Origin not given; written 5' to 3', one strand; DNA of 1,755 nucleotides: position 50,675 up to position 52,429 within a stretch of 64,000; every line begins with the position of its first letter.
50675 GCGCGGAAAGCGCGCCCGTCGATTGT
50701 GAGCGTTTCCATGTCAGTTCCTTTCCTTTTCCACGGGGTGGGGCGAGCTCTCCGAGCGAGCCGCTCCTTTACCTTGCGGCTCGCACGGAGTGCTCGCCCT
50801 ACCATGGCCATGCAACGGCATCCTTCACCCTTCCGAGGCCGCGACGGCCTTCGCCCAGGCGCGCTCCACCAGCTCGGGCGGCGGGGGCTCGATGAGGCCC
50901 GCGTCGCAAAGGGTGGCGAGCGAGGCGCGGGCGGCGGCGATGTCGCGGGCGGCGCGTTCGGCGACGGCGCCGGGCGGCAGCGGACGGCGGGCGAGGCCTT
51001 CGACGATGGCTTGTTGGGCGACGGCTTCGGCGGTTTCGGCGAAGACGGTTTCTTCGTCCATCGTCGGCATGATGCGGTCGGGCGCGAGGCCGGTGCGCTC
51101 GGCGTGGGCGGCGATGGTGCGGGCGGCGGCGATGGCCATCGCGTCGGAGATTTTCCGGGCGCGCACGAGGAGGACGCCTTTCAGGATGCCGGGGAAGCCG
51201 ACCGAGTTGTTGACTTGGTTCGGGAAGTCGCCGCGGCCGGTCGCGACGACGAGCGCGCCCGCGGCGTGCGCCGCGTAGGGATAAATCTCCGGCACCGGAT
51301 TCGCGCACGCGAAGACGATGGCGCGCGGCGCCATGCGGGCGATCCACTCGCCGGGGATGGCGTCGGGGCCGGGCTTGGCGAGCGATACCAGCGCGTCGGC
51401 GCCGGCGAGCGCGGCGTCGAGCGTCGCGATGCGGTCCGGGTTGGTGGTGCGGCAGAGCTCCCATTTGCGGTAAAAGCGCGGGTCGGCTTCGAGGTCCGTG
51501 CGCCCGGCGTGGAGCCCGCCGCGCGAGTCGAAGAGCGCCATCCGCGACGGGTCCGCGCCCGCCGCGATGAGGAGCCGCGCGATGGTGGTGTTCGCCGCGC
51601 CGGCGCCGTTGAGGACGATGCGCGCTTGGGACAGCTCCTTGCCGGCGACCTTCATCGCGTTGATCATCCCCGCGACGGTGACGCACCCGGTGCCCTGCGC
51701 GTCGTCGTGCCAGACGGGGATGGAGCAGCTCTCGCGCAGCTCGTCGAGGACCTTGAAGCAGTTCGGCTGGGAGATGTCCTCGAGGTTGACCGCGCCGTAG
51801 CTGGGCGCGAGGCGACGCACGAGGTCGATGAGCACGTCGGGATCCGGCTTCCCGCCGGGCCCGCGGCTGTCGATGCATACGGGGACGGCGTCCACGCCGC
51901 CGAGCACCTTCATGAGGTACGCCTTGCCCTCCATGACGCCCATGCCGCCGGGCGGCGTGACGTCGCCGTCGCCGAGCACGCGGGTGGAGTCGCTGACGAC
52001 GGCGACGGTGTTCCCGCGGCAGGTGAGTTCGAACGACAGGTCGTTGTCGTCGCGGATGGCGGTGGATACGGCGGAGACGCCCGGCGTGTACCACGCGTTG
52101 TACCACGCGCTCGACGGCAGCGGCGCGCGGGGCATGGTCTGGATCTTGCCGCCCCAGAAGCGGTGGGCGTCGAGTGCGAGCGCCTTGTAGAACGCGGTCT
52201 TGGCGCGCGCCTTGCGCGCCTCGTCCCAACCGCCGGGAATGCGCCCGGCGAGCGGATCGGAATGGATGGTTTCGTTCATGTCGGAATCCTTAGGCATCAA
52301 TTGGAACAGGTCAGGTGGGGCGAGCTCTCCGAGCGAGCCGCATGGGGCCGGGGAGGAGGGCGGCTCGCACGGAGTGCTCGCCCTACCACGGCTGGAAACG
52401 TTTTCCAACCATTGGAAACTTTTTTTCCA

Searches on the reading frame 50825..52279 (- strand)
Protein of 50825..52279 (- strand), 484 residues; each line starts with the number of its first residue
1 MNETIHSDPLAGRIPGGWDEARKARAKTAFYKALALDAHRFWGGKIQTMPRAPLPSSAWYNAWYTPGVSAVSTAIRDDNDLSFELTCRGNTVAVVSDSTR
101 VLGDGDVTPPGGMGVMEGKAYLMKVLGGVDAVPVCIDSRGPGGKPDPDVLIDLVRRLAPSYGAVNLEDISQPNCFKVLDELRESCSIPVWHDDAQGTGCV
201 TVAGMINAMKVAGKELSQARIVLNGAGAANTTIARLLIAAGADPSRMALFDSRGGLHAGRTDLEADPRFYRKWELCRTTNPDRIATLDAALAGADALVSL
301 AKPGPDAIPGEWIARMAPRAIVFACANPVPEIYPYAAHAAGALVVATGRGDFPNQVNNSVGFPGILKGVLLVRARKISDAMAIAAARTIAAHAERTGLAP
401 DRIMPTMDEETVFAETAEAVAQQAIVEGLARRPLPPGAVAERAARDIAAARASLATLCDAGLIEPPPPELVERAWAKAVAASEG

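Call 16: search_protein_families(library=pfam, proteins=[window:50825-52279:-], max_evalue=0.01)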
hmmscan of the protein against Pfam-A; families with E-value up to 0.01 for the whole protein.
window:50825-52279:- (484 aa): 2 families
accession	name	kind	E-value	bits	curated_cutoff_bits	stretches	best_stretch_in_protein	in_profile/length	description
PF03949.21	Malic_M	-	2.5e-21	76.6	23.5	1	195-424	2-257/258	Malic enzyme, NAD binding domain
PF00390.24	malic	-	5.1e-18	66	23.1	1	60-182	20-182/182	Malic enzyme, N-terminal domain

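Call 74: find_homologous_proteins(query=window:50825-52279:-, max_evalue=1e-100)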
Query window:50825-52279:- (484 aa): 7588 proteins with E <= 1e-100 among 8000 candidates; the best 120 are listed.
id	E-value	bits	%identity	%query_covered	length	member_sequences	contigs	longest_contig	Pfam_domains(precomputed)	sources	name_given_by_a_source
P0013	0.0e+0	1054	98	100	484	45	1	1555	PF00390.25,PF03949.22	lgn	-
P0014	1.6e-243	827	77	97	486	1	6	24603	PF00390.25,PF03949.22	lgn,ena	-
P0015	4.1e-231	787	73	99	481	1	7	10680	PF00390.25,PF03949.22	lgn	-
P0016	5.1e-231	786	73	99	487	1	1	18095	PF00390.25,PF03949.22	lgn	-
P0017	1.5e-230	785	73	99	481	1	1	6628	PF00390.25,PF03949.22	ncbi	-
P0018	1.9e-230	784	73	99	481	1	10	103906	PF00390.25,PF03949.22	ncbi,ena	-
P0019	3.4e-230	783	73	97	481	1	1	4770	PF00390.25,PF03949.22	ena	-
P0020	4.0e-230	783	73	99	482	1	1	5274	PF00390.25,PF03949.22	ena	-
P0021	7.0e-230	782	72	99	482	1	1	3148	PF00390.25,PF03949.22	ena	-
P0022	9.6e-230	782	73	97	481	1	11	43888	PF00390.25,PF03949.22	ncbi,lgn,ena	-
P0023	1.1e-229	782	73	98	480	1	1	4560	PF00390.25,PF03949.22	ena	-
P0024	1.2e-229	782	73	97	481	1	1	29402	PF00390.25,PF03949.22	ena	-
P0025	1.3e-229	782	73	97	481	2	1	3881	PF00390.25,PF03949.22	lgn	-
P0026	2.2e-229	781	73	98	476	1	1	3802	PF00390.25,PF03949.22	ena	-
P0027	3.2e-229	780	72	99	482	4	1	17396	PF00390.25,PF03949.22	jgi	-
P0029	1.9e-228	778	72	99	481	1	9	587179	PF00390.25,PF03949.22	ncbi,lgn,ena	-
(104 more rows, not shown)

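Call 75: find_encoding_contigs(protein=P0014, flank=10000, max_places=1)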
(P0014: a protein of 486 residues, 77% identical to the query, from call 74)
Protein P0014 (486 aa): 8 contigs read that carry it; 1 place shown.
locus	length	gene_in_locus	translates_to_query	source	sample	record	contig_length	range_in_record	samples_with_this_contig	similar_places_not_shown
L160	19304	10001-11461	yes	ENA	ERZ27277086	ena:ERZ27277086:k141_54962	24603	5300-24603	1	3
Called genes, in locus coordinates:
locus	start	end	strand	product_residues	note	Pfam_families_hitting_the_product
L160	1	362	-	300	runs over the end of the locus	PF02219:MTHFR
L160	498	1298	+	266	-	PF00459:Inositol_P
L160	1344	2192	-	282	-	PF00793:DAHP_synth_1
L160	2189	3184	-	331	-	PF01073:3Beta_HSD, PF01370:Epimerase, PF02719:Polysacc_synt_2 (faint), PF04321:RmlD_sub_bind, PF07993:NAD_binding_4 (faint), PF16363:GDP_Man_Dehyd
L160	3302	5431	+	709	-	PF00270:DEAD (faint), PF04851:ResIII, PF13604:AAA_30 (faint), PF17757:UvrB_inter, PF27431:UvrB_3rd, PF00271:Helicase_C, PF12344:UvrB, PF02151:UVR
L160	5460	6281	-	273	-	PF27149:YdjY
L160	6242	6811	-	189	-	PF23914:TPR_CcmH_CycH (weak), PF13432:TPR_16 (weak), PF12895:ANAPC3 (faint), PF14559:TPR_19, PF07719:TPR_2 (faint), PF13181:TPR_8 (faint), PF13431:TPR_17 (faint), PF13428:TPR_14 (weak)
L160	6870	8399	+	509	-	PF17820:PDZ_6 (weak), PF03572:Peptidase_S41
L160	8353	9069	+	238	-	PF01300:Sua5_yciO_yrdC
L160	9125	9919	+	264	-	-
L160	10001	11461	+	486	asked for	PF00390:malic, PF03949:Malic_M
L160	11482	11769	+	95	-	PF08827:DUF1805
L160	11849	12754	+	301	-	PF00149:Metallophos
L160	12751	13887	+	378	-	PF00180:Iso_dh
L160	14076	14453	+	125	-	-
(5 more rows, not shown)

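Call 76: find_encoding_contigs(protein=P0018, flank=10000, max_places=1)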
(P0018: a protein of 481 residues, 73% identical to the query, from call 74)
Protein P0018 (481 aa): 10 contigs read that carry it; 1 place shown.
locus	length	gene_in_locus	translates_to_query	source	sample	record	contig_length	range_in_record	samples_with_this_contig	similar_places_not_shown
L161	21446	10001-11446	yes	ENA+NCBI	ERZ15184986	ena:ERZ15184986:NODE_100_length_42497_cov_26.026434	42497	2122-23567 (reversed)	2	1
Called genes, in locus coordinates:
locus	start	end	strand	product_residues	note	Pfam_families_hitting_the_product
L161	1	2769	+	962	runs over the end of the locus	PF00005:ABC_tran (faint), PF02463:SMC_N (faint), PF03193:RsgA_GTPase (faint), PF13191:AAA_16 (faint), PF13304:AAA_21 (faint), PF13555:AAA_29 (faint), PF17760:UvrA_inter, PF17755:UvrA_DNA-bind, +1 more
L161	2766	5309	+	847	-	PF09976:TPR_21 (faint), PF13428:TPR_14 (faint), PF13432:TPR_16 (weak), PF13424:TPR_12 (weak), PF13432:TPR_16, PF13174:TPR_6 (weak), PF14559:TPR_19 (weak), PF13432:TPR_16 (weak), +4 more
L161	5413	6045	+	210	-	PF01618:MotA_ExbB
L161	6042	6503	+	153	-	PF02472:ExbD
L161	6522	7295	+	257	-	-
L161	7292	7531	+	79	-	-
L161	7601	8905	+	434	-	PF00815:Histidinol_dh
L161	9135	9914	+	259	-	PF13505:OMP_b-brl (faint)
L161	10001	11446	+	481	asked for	PF00390:malic, PF03949:Malic_M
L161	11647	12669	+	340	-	-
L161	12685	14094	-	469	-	PF25145:NfeD1b_N, PF01972:SDH_protease (weak), PF24961:NfeD_membrane, PF01957:NfeD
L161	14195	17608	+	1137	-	PF05593:RHS_repeat (faint), PF25023:TEN_YD-shell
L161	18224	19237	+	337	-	PF01797:Y1_Tnp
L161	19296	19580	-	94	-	PF01371:Trp_repressor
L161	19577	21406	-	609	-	PF00664:ABC_membrane, PF00005:ABC_tran, PF02463:SMC_N (weak)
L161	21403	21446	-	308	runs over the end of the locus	PF01266:DAO (faint), PF07992:Pyr_redox_2, PF13738:Pyr_redox_3, PF00070:Pyr_redox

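Call 77: find_encoding_contigs(protein=P0029, flank=10000, max_places=1)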
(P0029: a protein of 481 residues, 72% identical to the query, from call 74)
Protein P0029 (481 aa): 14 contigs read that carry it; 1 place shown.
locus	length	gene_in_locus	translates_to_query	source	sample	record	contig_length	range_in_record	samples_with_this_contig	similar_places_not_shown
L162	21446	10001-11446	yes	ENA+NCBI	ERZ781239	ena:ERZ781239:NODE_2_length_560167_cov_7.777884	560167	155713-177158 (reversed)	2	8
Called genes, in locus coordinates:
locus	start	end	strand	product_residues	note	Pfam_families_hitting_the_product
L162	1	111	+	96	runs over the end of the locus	PF00166:Cpn10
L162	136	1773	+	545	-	PF00118:Cpn60_TCP1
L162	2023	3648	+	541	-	-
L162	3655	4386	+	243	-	PF00149:Metallophos, PF12850:Metallophos_2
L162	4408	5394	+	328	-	-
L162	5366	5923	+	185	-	-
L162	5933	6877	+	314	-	PF01075:Glyco_transf_9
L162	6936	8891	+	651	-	PF00133:tRNA-synt_1, PF01406:tRNA-synt_1e (weak), PF09334:tRNA-synt_1g, PF00133:tRNA-synt_1, PF19303:Anticodon_3 (weak), PF01588:tRNA_bind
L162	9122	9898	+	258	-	-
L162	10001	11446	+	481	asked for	PF00390:malic, PF03949:Malic_M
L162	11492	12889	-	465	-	PF25145:NfeD1b_N, PF00574:CLP_protease (weak), PF01972:SDH_protease (weak), PF24961:NfeD_membrane, PF01957:NfeD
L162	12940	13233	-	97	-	PF01371:Trp_repressor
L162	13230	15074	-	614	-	PF00664:ABC_membrane, PF00005:ABC_tran, PF02463:SMC_N (weak)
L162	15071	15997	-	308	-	PF03486:HI0933_like (faint), PF07992:Pyr_redox_2, PF13738:Pyr_redox_3, PF00070:Pyr_redox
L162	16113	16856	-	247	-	PF09335:VTT_dom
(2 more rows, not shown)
